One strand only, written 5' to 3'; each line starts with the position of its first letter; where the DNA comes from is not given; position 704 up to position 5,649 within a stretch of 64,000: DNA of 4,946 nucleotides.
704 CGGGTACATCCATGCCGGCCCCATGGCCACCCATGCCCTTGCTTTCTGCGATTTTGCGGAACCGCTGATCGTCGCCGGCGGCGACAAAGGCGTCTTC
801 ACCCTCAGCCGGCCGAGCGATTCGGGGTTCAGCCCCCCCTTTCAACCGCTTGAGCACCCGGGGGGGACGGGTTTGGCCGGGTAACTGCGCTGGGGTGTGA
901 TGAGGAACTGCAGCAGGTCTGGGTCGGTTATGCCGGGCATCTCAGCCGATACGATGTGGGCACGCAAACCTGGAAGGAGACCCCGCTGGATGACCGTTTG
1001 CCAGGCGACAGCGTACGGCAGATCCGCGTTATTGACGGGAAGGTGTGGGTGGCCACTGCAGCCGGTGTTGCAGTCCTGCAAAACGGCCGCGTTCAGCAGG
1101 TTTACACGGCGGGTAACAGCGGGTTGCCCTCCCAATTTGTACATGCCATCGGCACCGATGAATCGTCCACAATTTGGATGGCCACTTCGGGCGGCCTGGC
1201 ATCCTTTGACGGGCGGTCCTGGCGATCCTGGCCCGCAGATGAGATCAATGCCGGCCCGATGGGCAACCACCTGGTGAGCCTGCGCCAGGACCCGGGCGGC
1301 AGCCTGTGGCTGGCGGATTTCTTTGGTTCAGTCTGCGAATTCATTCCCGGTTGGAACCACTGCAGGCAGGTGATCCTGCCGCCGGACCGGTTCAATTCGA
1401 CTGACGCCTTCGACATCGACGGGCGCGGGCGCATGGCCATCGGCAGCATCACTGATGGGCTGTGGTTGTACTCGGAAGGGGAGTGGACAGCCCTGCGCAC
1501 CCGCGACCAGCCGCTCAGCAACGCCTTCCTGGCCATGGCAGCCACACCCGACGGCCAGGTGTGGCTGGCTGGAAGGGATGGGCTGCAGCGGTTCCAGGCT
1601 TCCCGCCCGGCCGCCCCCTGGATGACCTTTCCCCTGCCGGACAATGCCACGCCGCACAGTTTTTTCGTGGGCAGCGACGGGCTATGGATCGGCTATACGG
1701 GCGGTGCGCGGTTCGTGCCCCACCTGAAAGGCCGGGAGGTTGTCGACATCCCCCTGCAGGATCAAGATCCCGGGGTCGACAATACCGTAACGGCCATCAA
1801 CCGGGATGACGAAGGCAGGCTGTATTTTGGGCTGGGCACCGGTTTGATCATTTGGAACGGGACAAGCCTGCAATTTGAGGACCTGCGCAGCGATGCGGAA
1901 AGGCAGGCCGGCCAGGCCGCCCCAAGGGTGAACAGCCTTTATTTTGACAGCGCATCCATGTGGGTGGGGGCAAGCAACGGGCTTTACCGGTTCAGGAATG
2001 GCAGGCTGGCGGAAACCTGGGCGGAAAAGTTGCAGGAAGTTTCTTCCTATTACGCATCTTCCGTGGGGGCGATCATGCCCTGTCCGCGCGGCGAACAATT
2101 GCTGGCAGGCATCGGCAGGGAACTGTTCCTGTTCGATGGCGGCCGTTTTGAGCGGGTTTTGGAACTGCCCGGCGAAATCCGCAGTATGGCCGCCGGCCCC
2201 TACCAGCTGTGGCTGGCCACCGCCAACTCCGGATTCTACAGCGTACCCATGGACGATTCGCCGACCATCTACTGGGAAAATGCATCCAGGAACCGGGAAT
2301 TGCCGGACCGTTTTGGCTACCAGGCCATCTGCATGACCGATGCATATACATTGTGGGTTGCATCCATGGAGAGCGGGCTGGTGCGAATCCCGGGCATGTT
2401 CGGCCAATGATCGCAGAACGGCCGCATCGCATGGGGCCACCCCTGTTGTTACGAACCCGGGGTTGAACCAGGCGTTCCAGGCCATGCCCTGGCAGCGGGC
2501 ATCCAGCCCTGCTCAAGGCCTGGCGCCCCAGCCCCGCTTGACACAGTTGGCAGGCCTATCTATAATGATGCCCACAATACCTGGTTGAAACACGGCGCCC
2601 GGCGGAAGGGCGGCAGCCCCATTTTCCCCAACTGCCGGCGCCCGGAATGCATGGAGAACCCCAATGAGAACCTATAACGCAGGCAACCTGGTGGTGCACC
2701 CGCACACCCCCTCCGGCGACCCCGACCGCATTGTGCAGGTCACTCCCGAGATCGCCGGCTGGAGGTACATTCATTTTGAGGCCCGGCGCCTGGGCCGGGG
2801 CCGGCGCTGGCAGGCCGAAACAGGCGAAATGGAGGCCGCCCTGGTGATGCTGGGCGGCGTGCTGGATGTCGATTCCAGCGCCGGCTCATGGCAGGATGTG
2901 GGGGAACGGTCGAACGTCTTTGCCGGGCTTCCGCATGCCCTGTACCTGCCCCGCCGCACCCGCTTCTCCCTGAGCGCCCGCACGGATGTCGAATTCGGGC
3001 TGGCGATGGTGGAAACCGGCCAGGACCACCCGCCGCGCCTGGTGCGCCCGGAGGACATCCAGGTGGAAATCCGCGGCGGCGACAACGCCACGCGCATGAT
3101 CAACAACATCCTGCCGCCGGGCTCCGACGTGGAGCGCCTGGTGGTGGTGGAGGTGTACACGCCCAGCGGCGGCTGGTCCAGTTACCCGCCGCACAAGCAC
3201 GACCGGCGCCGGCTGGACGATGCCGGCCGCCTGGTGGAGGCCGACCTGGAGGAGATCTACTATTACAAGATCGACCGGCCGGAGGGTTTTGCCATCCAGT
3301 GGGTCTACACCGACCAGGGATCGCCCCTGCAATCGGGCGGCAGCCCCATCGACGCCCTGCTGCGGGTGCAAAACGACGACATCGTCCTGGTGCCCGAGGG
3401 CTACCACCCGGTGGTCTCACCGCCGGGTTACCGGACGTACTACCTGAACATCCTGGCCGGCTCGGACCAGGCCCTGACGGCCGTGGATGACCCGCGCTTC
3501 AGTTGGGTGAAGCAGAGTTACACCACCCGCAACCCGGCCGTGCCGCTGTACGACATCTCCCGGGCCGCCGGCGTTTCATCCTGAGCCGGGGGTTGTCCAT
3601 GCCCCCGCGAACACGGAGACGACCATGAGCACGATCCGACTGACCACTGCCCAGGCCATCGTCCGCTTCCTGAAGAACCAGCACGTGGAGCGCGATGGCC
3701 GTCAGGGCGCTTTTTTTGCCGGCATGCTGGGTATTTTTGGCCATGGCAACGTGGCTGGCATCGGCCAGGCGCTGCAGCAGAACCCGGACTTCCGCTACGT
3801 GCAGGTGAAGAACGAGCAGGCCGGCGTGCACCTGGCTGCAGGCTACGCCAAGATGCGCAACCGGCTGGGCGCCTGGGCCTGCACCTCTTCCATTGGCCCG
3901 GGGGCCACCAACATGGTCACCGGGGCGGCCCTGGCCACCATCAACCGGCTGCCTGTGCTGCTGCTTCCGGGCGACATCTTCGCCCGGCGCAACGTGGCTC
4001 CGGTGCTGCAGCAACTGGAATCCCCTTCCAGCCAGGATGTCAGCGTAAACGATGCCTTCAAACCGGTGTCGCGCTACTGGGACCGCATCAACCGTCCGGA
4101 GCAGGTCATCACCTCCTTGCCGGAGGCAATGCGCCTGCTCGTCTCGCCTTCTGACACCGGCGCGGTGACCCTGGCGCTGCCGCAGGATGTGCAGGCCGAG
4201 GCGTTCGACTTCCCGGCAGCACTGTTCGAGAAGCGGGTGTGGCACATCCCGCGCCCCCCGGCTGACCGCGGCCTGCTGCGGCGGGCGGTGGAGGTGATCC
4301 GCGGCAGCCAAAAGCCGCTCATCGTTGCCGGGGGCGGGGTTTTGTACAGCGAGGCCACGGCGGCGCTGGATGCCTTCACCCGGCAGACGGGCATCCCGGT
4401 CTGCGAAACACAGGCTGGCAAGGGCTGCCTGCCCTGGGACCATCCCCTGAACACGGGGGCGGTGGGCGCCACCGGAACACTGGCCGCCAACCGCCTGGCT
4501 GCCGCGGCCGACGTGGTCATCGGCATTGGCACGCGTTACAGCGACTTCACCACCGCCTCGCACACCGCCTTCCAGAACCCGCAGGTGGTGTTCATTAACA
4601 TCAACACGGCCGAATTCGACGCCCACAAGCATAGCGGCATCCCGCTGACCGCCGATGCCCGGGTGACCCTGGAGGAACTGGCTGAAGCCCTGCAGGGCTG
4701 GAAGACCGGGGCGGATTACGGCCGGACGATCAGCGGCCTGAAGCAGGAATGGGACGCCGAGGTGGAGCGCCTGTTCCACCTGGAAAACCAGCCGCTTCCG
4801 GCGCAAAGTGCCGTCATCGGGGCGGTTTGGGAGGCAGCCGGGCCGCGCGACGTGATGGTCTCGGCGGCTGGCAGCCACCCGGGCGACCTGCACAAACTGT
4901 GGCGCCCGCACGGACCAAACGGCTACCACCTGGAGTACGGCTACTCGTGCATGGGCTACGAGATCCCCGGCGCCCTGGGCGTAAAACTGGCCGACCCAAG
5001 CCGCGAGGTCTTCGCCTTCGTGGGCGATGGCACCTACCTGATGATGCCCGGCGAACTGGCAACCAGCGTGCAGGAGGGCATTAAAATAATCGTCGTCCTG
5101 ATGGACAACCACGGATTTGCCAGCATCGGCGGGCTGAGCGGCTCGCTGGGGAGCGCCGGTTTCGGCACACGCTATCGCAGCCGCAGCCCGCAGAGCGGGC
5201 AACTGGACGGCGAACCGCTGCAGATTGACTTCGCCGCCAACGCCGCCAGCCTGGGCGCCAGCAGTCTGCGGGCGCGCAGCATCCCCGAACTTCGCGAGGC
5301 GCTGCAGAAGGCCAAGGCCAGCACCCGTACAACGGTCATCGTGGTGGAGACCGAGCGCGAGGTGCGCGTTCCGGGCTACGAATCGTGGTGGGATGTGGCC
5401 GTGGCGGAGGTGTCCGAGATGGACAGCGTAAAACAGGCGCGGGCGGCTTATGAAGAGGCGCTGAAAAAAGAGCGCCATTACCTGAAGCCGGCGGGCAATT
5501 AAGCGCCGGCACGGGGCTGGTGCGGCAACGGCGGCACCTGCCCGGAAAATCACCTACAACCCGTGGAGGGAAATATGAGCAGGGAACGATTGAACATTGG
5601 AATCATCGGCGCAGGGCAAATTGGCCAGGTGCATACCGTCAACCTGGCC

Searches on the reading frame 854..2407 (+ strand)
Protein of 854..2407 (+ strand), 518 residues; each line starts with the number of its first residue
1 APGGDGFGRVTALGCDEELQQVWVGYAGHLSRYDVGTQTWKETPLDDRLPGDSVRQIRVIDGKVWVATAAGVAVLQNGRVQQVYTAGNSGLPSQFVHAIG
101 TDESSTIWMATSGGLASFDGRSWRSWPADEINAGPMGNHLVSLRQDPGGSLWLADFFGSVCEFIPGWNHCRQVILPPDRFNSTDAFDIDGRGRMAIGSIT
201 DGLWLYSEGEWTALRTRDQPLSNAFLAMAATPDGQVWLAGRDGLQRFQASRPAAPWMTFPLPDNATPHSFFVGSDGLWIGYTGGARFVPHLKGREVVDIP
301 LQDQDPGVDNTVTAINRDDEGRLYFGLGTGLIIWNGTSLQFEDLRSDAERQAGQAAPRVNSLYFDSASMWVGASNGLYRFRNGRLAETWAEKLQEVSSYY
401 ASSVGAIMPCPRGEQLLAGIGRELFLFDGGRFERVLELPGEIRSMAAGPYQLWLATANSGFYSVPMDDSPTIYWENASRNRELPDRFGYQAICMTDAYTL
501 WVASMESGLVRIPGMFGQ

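Call 40: search_protein_families(library=pfam, proteins=[window:854-2407:+], max_evalue=0.0001)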
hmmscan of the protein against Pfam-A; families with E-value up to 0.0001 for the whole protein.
window:854-2407:+ (518 aa): 2 families
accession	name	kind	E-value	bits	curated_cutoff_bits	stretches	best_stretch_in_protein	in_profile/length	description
PF07494.17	Reg_prop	-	1e-19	68.5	20.4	0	309-326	4-21/24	Two component regulator propeller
PF23366.1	Beta-prop_HVO_0234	-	2.2e-05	24.6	27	0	5-83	81-147/274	HVO_0234-like, beta propeller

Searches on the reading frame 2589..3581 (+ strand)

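Call 40: search_protein_families(library=pfam, proteins=[window:2589-3581:+], max_evalue=0.0001)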
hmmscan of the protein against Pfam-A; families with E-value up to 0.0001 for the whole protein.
window:2589-3581:+ (331 aa): 1 family
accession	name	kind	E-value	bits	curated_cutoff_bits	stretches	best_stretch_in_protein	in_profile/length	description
PF04962.18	KduI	-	2.4e-79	266.8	23.9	1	43-307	11-262/262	KduI/IolB family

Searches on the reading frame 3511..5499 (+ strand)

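Call 40: search_protein_families(library=pfam, proteins=[window:3511-5499:+], max_evalue=0.0001)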
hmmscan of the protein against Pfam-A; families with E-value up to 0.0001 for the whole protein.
window:3511-5499:+ (663 aa): 3 families
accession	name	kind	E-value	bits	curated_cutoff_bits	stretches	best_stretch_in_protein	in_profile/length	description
PF00205.28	TPP_enzyme_M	-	7.9e-38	129.7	30.4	1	257-390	2-137/137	Thiamine pyrophosphate enzyme, central domain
PF02775.26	TPP_enzyme_C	-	2.7e-35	121.8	21.9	1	453-612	2-151/151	Thiamine pyrophosphate enzyme, C-terminal TPP binding domain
PF02776.23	TPP_enzyme_N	-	8.8e-17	61.4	26.8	1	73-162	20-106/119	Thiamine pyrophosphate enzyme, N-terminal TPP binding domain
